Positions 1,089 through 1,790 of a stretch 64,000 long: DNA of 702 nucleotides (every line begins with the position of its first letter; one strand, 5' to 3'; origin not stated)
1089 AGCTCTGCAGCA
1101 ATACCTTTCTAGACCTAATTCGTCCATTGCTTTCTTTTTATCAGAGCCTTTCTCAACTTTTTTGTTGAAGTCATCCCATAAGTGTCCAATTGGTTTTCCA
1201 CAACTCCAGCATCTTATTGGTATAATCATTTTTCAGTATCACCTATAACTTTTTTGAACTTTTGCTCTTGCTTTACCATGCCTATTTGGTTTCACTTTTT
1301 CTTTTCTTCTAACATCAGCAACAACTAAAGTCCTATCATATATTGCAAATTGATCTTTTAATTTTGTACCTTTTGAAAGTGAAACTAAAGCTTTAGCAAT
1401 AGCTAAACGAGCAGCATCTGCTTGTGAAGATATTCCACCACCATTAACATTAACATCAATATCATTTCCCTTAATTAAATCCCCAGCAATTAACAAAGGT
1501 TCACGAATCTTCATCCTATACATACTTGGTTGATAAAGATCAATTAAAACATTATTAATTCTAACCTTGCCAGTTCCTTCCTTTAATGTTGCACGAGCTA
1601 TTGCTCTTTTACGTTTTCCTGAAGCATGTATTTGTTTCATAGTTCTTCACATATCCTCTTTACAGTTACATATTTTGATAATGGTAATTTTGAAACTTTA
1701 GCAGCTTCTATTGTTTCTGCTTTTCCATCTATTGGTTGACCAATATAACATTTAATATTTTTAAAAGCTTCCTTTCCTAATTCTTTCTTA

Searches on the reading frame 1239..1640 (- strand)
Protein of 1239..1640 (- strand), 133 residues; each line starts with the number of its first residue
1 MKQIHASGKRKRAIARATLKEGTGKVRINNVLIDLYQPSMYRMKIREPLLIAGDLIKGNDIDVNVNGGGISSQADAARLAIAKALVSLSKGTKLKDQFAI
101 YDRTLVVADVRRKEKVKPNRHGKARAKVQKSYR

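Call 73: find_encoding_contigs(protein=window:1239-1640:-, flank=10000, max_places=3)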
Protein window:1239-1640:- (133 aa): 23 contigs read that carry it; 3 places shown.
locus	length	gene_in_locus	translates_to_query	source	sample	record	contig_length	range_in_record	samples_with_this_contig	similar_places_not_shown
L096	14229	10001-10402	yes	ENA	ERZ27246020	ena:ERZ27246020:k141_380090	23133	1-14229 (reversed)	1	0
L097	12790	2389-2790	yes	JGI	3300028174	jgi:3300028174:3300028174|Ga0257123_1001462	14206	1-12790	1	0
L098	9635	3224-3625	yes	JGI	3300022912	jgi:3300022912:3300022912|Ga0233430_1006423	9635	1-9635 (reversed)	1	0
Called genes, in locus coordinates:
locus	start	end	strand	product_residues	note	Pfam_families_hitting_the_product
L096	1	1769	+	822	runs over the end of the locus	PF00521:DNA_topoisoIV, PF03989:DNA_gyraseA_C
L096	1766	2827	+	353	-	PF02926:THUMP (faint), PF13847:Methyltransf_31 (faint), PF01170:UPF0020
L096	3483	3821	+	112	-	PF01849:NAC, PF19026:UBA_HYPK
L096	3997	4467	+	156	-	-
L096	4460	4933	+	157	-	-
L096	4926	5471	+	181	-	-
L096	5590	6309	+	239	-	-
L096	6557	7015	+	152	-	PF00416:Ribosomal_S13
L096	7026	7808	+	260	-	PF01479:S4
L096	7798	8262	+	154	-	PF00411:Ribosomal_S11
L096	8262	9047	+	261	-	PF01193:RNA_pol_L, PF01000:RNA_pol_A_bac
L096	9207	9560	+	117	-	PF17135:Ribosomal_L18, PF00828:Ribosomal_L27A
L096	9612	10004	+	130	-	PF00572:Ribosomal_L13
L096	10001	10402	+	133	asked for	PF00380:Ribosomal_S9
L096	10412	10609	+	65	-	PF01194:RNA_pol_N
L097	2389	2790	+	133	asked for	PF00380:Ribosomal_S9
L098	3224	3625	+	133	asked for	PF00380:Ribosomal_S9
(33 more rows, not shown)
